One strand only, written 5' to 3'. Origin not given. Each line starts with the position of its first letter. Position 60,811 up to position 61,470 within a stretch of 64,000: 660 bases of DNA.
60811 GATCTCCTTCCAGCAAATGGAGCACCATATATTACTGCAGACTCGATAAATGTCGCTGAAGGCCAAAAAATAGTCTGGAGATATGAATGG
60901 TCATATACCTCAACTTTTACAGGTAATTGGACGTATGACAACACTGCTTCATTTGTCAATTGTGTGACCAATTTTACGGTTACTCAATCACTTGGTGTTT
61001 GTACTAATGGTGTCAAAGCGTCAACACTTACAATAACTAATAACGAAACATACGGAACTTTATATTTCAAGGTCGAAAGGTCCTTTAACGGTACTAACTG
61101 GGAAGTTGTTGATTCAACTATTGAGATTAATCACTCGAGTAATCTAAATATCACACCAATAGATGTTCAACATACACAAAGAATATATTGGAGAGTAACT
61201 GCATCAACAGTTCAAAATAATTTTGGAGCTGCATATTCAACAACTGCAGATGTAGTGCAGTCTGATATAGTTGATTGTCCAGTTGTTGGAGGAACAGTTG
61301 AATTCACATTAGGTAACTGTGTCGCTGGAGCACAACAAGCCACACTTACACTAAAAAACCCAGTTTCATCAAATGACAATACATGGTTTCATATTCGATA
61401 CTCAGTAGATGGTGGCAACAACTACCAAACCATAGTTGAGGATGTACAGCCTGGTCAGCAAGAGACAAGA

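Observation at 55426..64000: At least 24 tandem Cys-delimited modules with a shared signature that matches no named repeat family I know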

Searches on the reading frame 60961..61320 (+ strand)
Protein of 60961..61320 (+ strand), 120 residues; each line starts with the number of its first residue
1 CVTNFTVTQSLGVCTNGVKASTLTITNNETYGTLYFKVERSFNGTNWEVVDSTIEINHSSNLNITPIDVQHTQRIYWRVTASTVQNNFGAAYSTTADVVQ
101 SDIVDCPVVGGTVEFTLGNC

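Call 16: search_solved_structures(query=A1, max_evalue=10, show_alignments=2)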
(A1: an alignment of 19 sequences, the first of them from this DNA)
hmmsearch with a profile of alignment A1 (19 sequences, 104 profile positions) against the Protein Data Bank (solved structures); distinct sequences matched with E-value up to 10: 3.
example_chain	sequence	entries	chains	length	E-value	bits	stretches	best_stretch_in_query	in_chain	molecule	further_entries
9n2z_A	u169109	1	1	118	0.4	14.4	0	10-49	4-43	LM2363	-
8smq_A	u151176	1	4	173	1.1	13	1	26-100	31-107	hypothetical protein CD630_25440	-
8jmw_A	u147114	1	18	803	1.4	12.6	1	17-72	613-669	S8 family serine peptidase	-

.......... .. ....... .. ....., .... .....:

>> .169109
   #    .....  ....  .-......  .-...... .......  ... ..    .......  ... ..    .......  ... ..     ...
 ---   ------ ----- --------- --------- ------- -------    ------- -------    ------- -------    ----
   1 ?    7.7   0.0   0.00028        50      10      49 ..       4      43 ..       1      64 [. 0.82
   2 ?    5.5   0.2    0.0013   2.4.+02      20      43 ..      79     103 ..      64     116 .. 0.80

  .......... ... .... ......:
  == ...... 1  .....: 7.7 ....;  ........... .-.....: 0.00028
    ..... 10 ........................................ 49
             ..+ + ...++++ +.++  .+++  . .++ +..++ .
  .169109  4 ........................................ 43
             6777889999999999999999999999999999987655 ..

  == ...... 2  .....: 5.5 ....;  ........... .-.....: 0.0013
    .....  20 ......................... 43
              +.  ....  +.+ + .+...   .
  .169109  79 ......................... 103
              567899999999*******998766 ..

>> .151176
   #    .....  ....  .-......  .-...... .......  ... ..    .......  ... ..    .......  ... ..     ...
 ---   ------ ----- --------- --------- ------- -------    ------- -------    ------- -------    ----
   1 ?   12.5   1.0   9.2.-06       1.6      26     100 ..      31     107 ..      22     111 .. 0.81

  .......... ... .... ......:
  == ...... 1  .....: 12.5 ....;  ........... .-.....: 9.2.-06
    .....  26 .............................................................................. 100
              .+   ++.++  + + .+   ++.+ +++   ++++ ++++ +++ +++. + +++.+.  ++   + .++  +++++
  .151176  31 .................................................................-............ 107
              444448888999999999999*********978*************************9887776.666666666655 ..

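Call 17: search_protein_families(library=pfam, alignment_id=A1, max_evalue=1)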
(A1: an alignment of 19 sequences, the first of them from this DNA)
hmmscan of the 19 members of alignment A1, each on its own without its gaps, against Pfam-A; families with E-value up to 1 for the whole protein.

A. member 1, seq(106 aa): 1 family
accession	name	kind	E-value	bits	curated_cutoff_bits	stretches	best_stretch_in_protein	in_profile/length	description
PF21541.2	CATSPERB_1st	-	0.047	14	27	1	6-57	37-88/120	CATSPER protein subunit beta protein 1st domain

B. families by the number of members that match (of 19 scanned): 29 families (the first 25 are shown)
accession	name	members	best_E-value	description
PF00754.31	F5_F8_type_C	4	0.0043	F5/8 type C domain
PF21471.3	Reelin_subrepeat-B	2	0.035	Reelin subrepeat B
PF00553.25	CBM_2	1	0.00048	Cellulose binding domain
PF16328.11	DUF4961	1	0.018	Domain of unknown function (DUF4961)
PF10633.15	NPCBM_assoc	1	0.026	NPCBM-associated, NEW3 domain of alpha-galactosidase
PF19190.6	BACON_2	1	0.029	Viral BACON domain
PF09394.16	Inhibitor_I42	1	0.036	Chagasin family peptidase inhibitor I42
PF02753.23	PapD_C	1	0.045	Pili assembly chaperone PapD, C-terminal domain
PF06462.18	Hyd_WA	1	0.046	Propeller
PF21541.2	CATSPERB_1st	1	0.047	CATSPER protein subunit beta protein 1st domain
PF12690.13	BsuPI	1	0.049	Intracellular proteinase inhibitor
PF07305.17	DUF1454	1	0.054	Protein of unknown function (DUF1454)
PF03168.19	LEA_2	1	0.055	Late embryogenesis abundant protein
PF02037.33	SAP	1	0.057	SAP domain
PF02012.26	BNR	1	0.059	BNR/Asp-box repeat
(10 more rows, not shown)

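Call 42: search_protein_representatives(alignment_id=A3)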
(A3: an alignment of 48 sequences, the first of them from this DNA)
Query: 48 sequences, 105 profile positions. Proteins with E-value up to 0.001 (for the whole library): 337; up to 1e-10: 118; up to 1e-30: 34. The best 150 are listed.
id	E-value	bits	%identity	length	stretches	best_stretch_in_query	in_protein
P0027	2.1e-166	558.6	-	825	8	1-105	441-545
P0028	1.7e-130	443.2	-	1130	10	14-105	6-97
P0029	4.8e-119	406.4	-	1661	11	1-105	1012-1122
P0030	6.0e-101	348.2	-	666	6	1-105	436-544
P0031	4.7e-87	303.6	-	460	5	1-105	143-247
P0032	2.7e-79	278.6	-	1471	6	1-105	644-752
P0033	4.8e-79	277.8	-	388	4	1-105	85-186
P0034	3.2e-78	275.2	-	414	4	1-105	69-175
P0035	3.1e-74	262.3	-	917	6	4-105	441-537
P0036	1.3e-72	257.1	-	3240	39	5-63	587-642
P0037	1.2e-71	254.0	-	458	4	5-105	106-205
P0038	3.0e-61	220.6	-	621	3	1-105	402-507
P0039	5.5e-61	219.7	-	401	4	1-105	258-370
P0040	1.7e-56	205.4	-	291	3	1-105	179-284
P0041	9.1e-51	186.9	-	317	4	1-105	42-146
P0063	5.1e-26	107.4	-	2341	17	22-85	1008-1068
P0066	7.2e-25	103.7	-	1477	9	7-93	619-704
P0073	3.2e-20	88.7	-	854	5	1-91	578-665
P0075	1.0e-19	87.1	-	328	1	5-105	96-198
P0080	1.9e-19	86.2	-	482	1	5-105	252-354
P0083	8.6e-19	84.1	-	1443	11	12-67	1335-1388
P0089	4.1e-16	75.5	-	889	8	10-67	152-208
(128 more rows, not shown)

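Call 44: search_protein_families(library=pfam, proteins=[P0036, P0063, P0066, P0083, P0089], max_evalue=0.001)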
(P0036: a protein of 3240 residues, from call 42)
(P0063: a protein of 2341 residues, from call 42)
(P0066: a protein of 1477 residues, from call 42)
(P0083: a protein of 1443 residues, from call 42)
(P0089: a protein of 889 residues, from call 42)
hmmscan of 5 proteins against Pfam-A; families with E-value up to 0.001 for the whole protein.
P0036 (3240 aa): 3 families
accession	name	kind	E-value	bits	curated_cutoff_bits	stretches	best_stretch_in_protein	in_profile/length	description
PF13573.12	SprB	-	2e-292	942.9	28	39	19-52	5-37/37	SprB repeat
PF02012.26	BNR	-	3.5e-43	138.8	27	0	45-54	2-11/12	BNR/Asp-box repeat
PF15642.11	Tox-ODYAM1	-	4.7e-25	88.8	25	0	2126-2166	202-242/385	Toxin in Odyssella and Amoebophilus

P0063 (2341 aa): 6 families
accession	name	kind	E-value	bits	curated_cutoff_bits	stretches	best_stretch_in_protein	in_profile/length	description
PF00041.27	fn3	-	5.8e-70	232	25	0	1626-1704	5-79/84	Fibronectin type III domain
PF16656.11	Pur_ac_phosph_N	-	1.4e-54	183.1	30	0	465-532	12-86/93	Purple acid Phosphatase, N-terminal domain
PF23926.2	LtfC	-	4.1e-36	124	27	0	908-978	14-84/100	LtfC-like, beta-sandwich domain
PF00395.25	SLH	-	2.5e-26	91.8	20.8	3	2187-2229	2-44/44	S-layer homology domain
PF04234.18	CopC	-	1.9e-12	48.4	23.3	0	1800-1866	6-69/92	CopC domain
PF09829.14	DUF2057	-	3.1e-07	31.2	24.2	0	1455-1539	72-156/192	Uncharacterized protein conserved in bacteria (DUF2057)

P0066 (1477 aa): 5 families
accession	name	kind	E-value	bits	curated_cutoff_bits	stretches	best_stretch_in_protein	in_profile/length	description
PF03160.20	Calx-beta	-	6.5e-10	39.5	27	1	224-307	35-118/119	Calx-beta domain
PF02012.26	BNR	-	9.8e-09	34.4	27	0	851-861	1-11/12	BNR/Asp-box repeat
PF20251.4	Big_14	-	5.6e-07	29.9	27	0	822-867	9-56/104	Bacterial Ig-like domain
PF07679.22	I-set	-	1.1e-05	25.8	23.7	0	917-995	3-78/90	Immunoglobulin I-set domain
PF13927.12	Ig_3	-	0.00014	22.7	30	0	1215-1292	4-76/78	Immunoglobulin domain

P0083 (1443 aa): 1 family
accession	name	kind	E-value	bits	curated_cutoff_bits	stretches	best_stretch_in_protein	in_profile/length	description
PF02012.26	BNR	-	3.1e-05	23.8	27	0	353-363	1-11/12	BNR/Asp-box repeat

P0089 (889 aa): 6 families
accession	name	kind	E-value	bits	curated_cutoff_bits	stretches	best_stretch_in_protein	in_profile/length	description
PF25275.1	Golvesin_C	-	4.7e-15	56.2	31.6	0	248-298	66-114/132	Golvesin C-terminal domain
PF24547.1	DUF7601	-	2.3e-14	54.4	27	0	706-748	21-69/116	Domain of unknown function (DUF7601)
PF14344.12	DUF4397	-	2.6e-09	38.1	30.6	0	179-233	44-102/119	Domain of unknown function (DUF4397)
PF04151.21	PPC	-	2.3e-08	35.2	25.9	0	554-593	2-41/70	Bacterial pre-peptidase C-terminal domain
PF12565.13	DUF3747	-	1.5e-05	24.9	25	0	64-111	80-127/175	Protein of unknown function (DUF3747)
PF00229.24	TNF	-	1.6e-05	25.3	23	0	550-662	7-108/127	TNF(Tumour Necrosis Factor) family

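Call 47: find_homologous_proteins(query=A3, max_evalue=0.00001)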
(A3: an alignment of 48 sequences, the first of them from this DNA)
Query A3 (48 sequences) (106 aa, profile of the alignment): 5 proteins with E <= 0.00001 among 766 candidates.
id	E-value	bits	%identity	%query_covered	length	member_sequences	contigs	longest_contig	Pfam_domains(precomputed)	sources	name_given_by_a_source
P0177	2.6e-21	94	37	35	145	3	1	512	-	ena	-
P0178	1.7e-19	88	58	100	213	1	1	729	-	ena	-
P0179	5.6e-16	77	36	36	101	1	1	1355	-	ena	-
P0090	1.9e-15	75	32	21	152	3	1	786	-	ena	-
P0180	2.2e-13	68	28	62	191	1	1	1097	PF00884.29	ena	-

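Call 53: search_protein_families(library=pfam, proteins=[P0029, P0032, P0073, P0075, P0080, P0027], max_evalue=0.01)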
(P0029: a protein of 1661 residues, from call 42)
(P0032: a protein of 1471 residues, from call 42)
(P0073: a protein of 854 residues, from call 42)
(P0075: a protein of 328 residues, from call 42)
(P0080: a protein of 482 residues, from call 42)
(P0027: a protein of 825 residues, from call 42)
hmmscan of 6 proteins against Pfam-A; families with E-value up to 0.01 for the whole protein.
P0029 (1661 aa): 0 families

P0032 (1471 aa): 3 families
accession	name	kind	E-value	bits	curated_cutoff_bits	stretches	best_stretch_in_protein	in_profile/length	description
PF04203.18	Sortase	-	8.4e-25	87.4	26.6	1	1343-1462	1-122/125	Sortase domain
PF21471.3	Reelin_subrepeat-B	-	0.0013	18.9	27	0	473-524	61-112/127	Reelin subrepeat B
PF07760.16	DUF1616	-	0.0037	16.9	31.6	0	553-616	207-264/307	Protein of unknown function (DUF1616)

P0073 (854 aa): 1 family
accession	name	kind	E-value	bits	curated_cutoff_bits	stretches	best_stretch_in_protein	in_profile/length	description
PF00746.26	Gram_pos_anchor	-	0.0083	16.5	20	0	810-849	2-40/43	LPXTG cell wall anchor motif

P0075 (328 aa): 0 families

P0080 (482 aa): 1 family
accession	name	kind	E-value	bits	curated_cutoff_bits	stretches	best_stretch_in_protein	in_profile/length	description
PF04760.21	IF2_N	-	5.5e-09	36.1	25.3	1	1-48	4-51/53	Translation initiation factor IF-2, N-terminal region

P0027 (825 aa): 3 families
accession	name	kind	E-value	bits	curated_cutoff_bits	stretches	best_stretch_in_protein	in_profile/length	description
PF22549.1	ARPP-2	-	0.0012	18.4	27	0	290-333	43-84/278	ARPP-2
PF17737.7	Ig_C19orf38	-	0.003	18.3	23.2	0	358-394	48-84/91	Ig domain in C19orf38 (HIDE1)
PF02170.28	PAZ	-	0.0043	17.5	28.8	0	667-692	49-74/123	PAZ domain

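Call 54: find_encoding_contigs(protein=P0029, flank=8000, max_places=3)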
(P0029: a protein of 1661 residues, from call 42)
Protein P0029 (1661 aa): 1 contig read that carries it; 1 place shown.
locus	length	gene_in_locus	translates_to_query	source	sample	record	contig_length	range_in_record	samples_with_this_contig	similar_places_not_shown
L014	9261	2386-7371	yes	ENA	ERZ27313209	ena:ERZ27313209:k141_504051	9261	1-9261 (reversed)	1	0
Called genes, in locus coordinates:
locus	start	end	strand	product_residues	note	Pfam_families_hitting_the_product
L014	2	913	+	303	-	?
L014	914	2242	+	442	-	PF14821:Thr_synth_N, PF00291:PALP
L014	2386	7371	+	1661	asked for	-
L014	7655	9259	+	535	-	?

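Call 57: predict_structure(alignment_id=A4)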
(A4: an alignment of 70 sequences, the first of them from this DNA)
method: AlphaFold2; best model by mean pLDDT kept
length: 120 residues; sequences in the alignment: 70
mean_pLDDT: 93.9   pTM: 0.81
mean pLDDT of the five models: 93.9, 93.7, 92.3, 91.9, 91.1
residues with pLDDT >= 90: 102; 70-90: 17; 50-70: 1; < 50: 0
segments of 3 or more residues with pLDDT < 50: none
pLDDT, mean of each block of 10 residues (from residue 1): 93 97 98 97 97 97 96 98 93 92 92 78
secondary structure, 60 per line:
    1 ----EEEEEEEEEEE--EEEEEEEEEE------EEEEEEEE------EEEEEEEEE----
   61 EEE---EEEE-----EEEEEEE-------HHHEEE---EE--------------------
elements in order: E5-15 E18-27 E34-41 E48-56 E61-63 E67-70 E76-82 E93-95
